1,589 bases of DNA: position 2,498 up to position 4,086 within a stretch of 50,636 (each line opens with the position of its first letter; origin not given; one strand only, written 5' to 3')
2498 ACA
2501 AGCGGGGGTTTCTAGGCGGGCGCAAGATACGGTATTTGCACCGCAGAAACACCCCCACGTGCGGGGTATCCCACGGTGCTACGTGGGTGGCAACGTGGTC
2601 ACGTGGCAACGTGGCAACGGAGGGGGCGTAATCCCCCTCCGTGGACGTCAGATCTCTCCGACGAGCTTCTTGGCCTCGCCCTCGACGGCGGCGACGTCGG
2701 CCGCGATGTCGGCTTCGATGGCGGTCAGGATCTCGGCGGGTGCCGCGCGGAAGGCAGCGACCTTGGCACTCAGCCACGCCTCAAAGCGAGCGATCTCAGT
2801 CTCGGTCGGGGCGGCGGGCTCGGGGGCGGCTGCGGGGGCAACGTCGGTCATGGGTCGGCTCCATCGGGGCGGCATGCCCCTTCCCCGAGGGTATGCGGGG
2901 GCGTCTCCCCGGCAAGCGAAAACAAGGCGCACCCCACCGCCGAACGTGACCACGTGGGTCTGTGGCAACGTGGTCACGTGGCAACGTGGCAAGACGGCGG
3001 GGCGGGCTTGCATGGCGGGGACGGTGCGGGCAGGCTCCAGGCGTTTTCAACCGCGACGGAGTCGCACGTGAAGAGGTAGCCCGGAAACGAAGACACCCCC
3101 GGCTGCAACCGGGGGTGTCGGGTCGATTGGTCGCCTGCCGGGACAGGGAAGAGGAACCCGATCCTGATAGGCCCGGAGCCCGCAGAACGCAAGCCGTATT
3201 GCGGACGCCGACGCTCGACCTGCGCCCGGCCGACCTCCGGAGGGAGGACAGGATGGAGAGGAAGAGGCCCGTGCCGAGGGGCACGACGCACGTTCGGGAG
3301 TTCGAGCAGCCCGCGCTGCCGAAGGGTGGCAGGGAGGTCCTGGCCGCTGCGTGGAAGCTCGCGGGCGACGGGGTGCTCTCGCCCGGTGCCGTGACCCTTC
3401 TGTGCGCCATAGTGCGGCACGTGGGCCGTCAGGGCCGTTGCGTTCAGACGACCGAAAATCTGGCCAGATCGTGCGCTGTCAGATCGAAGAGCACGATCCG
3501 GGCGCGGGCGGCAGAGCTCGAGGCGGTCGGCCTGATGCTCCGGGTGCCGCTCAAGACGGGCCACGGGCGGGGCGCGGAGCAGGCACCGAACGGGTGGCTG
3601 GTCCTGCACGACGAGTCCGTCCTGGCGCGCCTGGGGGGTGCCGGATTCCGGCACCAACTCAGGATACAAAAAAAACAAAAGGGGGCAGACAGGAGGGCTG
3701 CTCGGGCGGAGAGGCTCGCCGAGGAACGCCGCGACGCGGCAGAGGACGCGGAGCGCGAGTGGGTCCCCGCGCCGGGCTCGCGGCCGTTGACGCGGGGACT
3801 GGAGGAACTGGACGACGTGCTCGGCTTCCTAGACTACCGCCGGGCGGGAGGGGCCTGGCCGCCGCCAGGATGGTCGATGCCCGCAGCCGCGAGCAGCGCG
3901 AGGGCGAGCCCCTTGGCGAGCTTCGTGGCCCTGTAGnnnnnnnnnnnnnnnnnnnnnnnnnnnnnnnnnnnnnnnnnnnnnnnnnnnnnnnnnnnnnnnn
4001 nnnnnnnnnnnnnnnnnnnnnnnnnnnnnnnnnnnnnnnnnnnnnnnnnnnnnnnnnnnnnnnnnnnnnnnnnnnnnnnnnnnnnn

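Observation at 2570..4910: Plasmid-like maintenance module with three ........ iteron arrays: phage-plasmid lifestyle?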

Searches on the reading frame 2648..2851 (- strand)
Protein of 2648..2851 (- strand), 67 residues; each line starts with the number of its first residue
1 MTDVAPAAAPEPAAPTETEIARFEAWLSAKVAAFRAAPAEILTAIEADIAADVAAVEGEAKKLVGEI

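Call 6: search_protein_families(library=pfam, max_evalue=0.1, proteins=[window:2648-2851:-])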
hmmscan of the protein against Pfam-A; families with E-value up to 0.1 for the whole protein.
window:2648-2851:- (67 aa): 1 family
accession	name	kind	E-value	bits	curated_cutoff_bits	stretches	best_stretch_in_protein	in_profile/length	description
PF24351.1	DUF7511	-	0.051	13.5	27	1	17-35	23-41/47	Domain of unknown function (DUF7511)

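Call 13: search_protein_families(library=phrogs, max_evalue=0.01, proteins=[window:2648-2851:-])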
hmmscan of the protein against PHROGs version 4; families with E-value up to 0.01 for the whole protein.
window:2648-2851:- (67 aa): 0 families

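Call 35: search_protein_families(library=ncbifam, max_evalue=0.01, proteins=[window:2648-2851:-])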
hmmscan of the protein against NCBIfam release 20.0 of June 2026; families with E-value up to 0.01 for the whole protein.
window:2648-2851:- (67 aa): 0 families

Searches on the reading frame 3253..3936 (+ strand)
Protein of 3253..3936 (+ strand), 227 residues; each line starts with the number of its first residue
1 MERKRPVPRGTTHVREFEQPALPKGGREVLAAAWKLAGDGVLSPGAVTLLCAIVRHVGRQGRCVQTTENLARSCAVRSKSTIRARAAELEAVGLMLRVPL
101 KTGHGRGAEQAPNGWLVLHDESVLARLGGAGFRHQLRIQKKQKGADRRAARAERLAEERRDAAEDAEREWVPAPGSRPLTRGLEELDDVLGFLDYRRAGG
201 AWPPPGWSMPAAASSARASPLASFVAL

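Call 6: search_protein_families(library=pfam, max_evalue=0.1, proteins=[window:3253-3936:+])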
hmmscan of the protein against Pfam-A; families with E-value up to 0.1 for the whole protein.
window:3253-3936:+ (227 aa): 1 family
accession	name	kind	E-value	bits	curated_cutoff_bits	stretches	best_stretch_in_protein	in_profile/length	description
PF13730.12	HTH_36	-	0.0003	21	25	1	42-94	3-54/55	Helix-turn-helix domain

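Call 13: search_protein_families(library=phrogs, max_evalue=0.01, proteins=[window:3253-3936:+])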
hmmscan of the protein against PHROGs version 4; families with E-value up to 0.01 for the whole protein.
window:3253-3936:+ (227 aa): 2 families
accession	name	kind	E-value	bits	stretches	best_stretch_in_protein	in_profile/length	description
phrog_270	-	DNA, RNA and nucleotide metabolism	0.00072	20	1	31-115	37-113/383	replication initiation protein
phrog_4617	-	DNA, RNA and nucleotide metabolism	0.0075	16.9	1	48-131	21-102/223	replication initiation protein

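Call 16: search_solved_structures(query=window:3253-3936:+, max_evalue=10, show_alignments=2)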
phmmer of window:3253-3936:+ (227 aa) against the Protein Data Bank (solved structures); distinct sequences matched with E-value up to 10: 0.

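Call 30: find_homologous_proteins(query=window:3253-3936:+, max_evalue=0.001)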
Query window:3253-3936:+ (227 aa): 1 proteins with E <= 0.001 among 4762 candidates.
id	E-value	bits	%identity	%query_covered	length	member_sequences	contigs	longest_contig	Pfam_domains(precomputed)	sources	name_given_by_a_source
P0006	2.7e-143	493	100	100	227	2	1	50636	-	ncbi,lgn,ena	-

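Call 35: search_protein_families(library=ncbifam, max_evalue=0.01, proteins=[window:3253-3936:+])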
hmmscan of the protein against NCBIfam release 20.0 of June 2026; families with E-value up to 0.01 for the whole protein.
window:3253-3936:+ (227 aa): 0 families
